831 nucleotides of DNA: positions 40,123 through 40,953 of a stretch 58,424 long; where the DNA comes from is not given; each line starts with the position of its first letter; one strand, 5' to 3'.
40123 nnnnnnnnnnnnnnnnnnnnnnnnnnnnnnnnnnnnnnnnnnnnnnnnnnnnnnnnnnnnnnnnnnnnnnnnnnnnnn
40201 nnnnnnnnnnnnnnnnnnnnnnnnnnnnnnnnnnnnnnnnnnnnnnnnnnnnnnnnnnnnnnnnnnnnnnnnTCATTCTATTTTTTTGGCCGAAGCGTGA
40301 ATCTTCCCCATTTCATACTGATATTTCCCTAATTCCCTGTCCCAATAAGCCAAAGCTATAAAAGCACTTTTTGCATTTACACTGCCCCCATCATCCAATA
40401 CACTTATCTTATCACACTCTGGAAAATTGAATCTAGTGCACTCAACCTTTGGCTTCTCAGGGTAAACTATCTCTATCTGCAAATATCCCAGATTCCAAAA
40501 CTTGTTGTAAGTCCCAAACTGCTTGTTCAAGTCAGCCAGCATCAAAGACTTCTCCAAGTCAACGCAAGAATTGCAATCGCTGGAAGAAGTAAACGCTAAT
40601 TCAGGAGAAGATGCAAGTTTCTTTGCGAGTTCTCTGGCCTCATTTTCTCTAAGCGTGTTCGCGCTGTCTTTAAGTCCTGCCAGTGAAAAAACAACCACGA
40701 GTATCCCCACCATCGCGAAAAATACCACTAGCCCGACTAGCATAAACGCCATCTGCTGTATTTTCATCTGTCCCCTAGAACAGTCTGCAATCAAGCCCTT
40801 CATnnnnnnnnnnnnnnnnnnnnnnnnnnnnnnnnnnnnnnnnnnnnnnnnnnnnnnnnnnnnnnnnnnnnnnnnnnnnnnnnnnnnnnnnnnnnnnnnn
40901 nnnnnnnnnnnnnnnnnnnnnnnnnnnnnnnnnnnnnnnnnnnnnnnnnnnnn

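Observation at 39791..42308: Four tandem class III signal-peptide (pilin-like), even-Cys proteins with no assembly genes, next to the S-layer gene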

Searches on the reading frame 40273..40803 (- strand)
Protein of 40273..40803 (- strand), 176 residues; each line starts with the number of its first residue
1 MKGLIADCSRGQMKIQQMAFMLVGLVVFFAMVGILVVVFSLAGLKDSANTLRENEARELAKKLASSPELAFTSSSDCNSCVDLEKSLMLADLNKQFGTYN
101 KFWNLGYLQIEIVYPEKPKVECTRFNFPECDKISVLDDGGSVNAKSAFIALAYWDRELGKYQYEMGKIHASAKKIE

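Call 3: search_protein_families(library=pfam, proteins=[window:40273-40803:-], max_evalue=1)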
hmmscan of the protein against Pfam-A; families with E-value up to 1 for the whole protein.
window:40273-40803:- (176 aa): 1 family
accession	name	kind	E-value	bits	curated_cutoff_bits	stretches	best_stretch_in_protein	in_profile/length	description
PF25184.1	YxzE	-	0.021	16.3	40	1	25-81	3-52/65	YxzE-like putative bacteriocin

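Call 19: search_protein_families(library=ncbifam, proteins=[window:40273-40803:-], max_evalue=10)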
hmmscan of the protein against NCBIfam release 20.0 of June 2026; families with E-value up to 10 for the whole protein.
window:40273-40803:- (176 aa): 3 families
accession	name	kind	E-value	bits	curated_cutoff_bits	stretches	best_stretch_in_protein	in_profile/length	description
NF045773.1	cytochro_C550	exception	0.024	14.6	125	1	29-80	12-63/118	cytochrome c550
TIGR02976.1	phageshock_pspB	equivalog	0.16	12.3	51.7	1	18-61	3-46/75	envelope stress response membrane protein PspB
NF008298.1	PRK11086.1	subfamily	0.18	10.2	520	1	12-69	3-58/529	DcuS/MalK family sensor histidine kinase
